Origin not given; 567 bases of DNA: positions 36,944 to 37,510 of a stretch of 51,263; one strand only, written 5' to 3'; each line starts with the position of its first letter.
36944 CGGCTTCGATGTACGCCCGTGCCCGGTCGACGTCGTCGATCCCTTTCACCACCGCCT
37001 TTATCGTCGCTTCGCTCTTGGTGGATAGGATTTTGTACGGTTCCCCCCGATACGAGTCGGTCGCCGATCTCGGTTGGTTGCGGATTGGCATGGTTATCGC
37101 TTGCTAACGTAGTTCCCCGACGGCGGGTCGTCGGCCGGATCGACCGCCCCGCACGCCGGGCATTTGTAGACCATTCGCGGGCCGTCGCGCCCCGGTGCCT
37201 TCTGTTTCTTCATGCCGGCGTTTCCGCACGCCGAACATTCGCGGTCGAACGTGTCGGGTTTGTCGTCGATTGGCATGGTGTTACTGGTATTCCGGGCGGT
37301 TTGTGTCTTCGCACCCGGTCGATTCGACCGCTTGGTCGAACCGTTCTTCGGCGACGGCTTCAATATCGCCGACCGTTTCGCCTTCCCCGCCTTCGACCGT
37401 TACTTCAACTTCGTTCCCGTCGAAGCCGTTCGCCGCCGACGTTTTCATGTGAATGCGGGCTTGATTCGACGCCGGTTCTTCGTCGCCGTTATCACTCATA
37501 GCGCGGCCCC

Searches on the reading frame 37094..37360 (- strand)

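Call 44: search_protein_families(library=pfam, proteins=[window:37094-37360:-], max_evalue=0.1)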
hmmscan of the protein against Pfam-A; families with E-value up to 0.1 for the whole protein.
window:37094-37360:- (88 aa): 9 families
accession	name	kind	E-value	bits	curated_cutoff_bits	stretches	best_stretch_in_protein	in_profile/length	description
PF07282.18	Cas12f1-like_TNB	-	0.0011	19.5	26.3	1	40-77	29-53/60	Cas12f1-like, TNB domain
PF13248.11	Zn_ribbon_3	-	0.0015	18.3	27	0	65-75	3-14/26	zinc-ribbon domain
PF14803.11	Zn_ribbon_Nudix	-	0.0055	17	25.6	1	42-73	3-31/34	Nudix N-terminal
PF08271.17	Zn_Ribbon_TF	-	0.024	14.7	29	0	65-85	1-21/43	TFIIB zinc-binding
PF20120.5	DUF6510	-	0.028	14.7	26.4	1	39-73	26-60/86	Family of unknown function (DUF6510)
PF05207.18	Zn_ribbon_CSL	-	0.028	14.6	29.2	1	28-70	7-46/55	CSL zinc finger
PF09723.15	Zn_ribbon_8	-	0.047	14.1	34.4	0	65-71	6-12/41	Zinc ribbon domain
PF14952.11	zf-tcix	-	0.07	13.2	31.2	0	57-73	3-19/42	Putative treble-clef, zinc-finger, Zn-binding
PF18547.6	HalOD2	-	0.095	13.1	27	0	41-85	4-51/52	Halobacterial output domain 2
